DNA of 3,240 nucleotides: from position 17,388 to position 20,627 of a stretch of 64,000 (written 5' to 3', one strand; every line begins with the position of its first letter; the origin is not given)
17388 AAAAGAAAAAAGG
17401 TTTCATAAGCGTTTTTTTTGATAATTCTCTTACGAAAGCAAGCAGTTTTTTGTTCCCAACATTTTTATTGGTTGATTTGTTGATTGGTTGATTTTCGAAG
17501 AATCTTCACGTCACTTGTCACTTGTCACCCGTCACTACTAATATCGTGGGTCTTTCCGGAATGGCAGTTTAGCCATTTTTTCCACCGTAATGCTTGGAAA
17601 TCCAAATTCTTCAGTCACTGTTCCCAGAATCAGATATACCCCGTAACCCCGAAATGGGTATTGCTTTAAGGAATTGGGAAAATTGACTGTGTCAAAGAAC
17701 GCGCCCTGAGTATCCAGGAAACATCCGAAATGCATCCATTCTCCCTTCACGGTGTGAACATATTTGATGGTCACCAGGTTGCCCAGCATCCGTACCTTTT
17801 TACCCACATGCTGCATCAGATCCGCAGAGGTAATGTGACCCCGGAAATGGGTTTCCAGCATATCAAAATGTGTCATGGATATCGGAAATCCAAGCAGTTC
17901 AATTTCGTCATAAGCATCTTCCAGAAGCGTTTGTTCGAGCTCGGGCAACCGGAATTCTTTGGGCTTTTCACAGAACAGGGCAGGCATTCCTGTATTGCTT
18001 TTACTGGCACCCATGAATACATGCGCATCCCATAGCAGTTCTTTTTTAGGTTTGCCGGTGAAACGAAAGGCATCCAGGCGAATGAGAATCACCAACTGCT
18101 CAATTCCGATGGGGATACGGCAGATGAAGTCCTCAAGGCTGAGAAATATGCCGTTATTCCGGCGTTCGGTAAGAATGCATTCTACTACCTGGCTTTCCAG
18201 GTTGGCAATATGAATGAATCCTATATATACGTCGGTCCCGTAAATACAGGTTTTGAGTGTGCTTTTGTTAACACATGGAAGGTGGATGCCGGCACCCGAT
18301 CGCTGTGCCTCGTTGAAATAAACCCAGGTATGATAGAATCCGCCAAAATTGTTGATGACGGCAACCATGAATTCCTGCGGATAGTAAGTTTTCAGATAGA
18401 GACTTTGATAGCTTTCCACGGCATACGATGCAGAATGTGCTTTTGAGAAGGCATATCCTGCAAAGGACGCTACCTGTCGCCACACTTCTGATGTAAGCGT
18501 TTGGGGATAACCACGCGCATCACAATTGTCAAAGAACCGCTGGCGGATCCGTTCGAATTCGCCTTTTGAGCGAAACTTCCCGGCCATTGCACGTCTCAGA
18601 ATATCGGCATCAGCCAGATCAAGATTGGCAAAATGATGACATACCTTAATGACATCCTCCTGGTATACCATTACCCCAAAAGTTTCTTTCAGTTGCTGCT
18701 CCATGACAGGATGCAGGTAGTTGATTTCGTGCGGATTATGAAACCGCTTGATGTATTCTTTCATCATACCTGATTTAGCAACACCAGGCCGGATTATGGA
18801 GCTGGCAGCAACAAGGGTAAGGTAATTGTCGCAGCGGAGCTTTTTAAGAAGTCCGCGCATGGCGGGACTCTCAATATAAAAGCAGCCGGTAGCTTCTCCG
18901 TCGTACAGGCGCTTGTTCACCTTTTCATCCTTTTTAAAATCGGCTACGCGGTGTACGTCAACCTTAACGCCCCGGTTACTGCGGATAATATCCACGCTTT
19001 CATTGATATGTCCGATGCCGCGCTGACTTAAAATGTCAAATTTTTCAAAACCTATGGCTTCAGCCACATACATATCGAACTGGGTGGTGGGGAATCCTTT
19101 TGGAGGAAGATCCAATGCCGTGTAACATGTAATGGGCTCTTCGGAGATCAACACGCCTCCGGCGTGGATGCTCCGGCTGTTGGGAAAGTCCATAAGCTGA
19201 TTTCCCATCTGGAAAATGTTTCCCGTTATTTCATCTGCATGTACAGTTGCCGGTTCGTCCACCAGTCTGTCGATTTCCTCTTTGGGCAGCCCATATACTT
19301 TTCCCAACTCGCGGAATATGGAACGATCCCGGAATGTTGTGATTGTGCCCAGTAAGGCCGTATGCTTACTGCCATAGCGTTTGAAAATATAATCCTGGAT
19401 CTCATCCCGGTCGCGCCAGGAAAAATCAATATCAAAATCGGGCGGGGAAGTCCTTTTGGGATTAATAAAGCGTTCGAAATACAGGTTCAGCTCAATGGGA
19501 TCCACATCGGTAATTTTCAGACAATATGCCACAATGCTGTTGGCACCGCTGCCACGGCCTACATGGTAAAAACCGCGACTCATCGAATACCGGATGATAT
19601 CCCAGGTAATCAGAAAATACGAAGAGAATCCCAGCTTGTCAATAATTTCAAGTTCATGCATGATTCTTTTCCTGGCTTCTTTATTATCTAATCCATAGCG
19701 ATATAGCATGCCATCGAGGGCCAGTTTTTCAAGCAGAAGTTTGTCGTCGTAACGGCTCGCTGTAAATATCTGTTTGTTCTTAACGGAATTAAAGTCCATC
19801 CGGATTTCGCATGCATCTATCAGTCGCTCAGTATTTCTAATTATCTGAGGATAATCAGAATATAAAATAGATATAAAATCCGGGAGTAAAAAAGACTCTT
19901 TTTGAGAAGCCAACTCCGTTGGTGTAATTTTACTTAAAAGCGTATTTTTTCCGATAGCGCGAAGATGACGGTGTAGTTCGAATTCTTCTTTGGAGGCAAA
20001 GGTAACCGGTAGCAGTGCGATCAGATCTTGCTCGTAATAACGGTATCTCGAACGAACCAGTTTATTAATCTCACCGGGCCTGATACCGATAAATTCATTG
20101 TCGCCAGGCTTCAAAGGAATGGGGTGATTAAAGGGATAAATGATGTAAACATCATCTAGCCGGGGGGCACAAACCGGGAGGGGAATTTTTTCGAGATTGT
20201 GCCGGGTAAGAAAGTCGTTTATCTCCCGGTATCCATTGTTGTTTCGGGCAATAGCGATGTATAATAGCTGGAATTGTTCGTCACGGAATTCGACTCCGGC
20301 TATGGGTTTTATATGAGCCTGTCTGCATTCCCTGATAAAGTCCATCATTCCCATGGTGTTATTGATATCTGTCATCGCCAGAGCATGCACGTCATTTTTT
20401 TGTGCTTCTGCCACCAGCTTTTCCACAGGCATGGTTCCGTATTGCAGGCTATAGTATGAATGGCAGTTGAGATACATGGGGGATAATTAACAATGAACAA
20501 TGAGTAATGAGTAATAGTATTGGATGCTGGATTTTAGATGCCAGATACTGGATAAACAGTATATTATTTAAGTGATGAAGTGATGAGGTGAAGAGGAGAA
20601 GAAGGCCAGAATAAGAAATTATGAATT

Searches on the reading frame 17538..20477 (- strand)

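Call 10: search_protein_families(library=pfam, proteins=[window:17538-20477:-], max_evalue=0.001)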
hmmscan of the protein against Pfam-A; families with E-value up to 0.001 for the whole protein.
window:17538-20477:- (979 aa): 4 families
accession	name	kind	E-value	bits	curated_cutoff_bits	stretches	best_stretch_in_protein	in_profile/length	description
PF07733.18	DNA_pol3_alpha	-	6e-66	223.2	23.9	1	249-483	3-259/260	Bacterial DNA polymerase III alpha NTPase domain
PF17657.6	DNA_pol3_finger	-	1.1e-38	132.6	22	1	491-655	5-165/166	Bacterial DNA polymerase III alpha subunit finger domain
PF14579.12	HHH_6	-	2.6e-17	63.3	25.6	1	729-814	2-90/90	Helix-hairpin-helix motif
PF02811.25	PHP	-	3.7e-17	63.6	26.4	1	3-97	2-99/164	PHP domain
